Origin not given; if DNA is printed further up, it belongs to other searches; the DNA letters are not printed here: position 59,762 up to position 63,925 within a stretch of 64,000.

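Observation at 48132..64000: Compositionally distinct block starts at the 3' end of tRNA-Lys and runs off the window: a likely genomic island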

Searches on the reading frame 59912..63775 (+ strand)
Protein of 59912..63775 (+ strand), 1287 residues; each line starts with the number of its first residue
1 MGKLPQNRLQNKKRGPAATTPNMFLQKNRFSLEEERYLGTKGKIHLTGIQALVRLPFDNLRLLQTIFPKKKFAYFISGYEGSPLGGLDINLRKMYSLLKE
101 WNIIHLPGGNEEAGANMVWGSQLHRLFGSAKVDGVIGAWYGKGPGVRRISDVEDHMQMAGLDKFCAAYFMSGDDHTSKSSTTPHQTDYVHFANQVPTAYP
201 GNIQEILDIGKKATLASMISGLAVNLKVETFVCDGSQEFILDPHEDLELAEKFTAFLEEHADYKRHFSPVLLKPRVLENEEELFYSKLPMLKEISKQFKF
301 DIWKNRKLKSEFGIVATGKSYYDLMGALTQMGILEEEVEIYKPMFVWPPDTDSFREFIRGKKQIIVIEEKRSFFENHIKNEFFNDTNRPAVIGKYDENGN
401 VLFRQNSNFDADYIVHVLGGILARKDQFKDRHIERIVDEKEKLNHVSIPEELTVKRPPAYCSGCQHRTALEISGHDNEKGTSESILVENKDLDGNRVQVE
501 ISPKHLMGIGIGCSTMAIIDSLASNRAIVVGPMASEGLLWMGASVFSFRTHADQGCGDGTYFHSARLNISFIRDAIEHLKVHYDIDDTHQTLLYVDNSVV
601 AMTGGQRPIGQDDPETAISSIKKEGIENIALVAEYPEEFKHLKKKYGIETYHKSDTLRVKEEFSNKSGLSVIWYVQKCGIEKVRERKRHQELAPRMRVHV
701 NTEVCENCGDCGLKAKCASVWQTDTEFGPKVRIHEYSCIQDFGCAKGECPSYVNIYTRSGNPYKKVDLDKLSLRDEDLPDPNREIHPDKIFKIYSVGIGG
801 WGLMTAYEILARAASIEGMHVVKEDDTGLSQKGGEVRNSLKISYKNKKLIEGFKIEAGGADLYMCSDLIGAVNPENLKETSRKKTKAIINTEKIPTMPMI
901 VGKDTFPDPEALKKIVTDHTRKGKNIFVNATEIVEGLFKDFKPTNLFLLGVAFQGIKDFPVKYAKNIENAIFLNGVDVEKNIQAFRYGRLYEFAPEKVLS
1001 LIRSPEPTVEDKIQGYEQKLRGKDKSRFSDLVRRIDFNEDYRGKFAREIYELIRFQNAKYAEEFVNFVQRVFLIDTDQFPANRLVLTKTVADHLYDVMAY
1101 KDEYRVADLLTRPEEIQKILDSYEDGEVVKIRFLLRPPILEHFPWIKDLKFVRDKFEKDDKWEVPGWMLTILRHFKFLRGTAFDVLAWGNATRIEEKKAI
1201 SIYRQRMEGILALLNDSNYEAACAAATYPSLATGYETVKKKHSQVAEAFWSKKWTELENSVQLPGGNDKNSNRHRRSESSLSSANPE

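Call 5: search_protein_families(library=pfam, proteins=[window:59912-63775:+])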
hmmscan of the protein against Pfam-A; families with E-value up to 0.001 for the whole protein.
window:59912-63775:+ (1287 aa): 2 families
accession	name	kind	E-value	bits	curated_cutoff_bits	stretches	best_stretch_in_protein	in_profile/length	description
PF20169.3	DUF6537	-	5e-46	157.6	27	1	1045-1250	5-201/203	Family of unknown function (DUF6537)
PF01558.24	POR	-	1.5e-14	55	27.4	1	799-989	1-172/173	Pyruvate ferredoxin/flavodoxin oxidoreductase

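Call 9: find_encoding_contigs(protein=window:59912-63775:+, flank=10000, max_places=6)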
Protein window:59912-63775:+ (1287 aa): no gene with exactly this product is on record in the collection.

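Call 48: search_protein_families(library=ncbifam, proteins=[window:59912-63775:+], max_evalue=1e-10)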
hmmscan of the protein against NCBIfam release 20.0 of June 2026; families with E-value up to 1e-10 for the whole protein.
window:59912-63775:+ (1287 aa): 9 families
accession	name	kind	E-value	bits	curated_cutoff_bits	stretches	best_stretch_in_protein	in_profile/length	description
NF009589.0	PRK13030.1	subfamily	6.6e-245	815.6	816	2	506-1258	457-1158/1170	indolepyruvate ferredoxin oxidoreductase family protein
NF009588.0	PRK13029.1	subfamily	7.4e-200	666.7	952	2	509-1253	476-1172/1196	indolepyruvate ferredoxin oxidoreductase family protein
TIGR03336.1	IOR_alpha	equivalog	3.7e-24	85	650.9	1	170-740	103-582/595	indolepyruvate ferredoxin oxidoreductase subunit alpha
NF005322.0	PRK06853.1-2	equivalog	1.4e-18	67.4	237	1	788-989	3-190/197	indolepyruvate oxidoreductase subunit beta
NF005325.0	PRK06853.1-5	equivalog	8.8e-18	64.7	230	1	792-989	5-188/192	indolepyruvate oxidoreductase subunit beta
NF005323.0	PRK06853.1-3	equivalog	6.3e-17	62.2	238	1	789-989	5-192/197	indolepyruvate oxidoreductase subunit beta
TIGR03334.1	IOR_beta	equivalog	7.9e-15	55.3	205.8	1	792-989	2-188/189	indolepyruvate ferredoxin oxidoreductase subunit beta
NF006179.0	PRK08312.1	subfamily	9.3e-14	51.3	348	1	958-1137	180-352/514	indolepyruvate oxidoreductase subunit beta family protein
NF005324.0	PRK06853.1-4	equivalog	3.6e-11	43.3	222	1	794-989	6-186/196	indolepyruvate oxidoreductase subunit beta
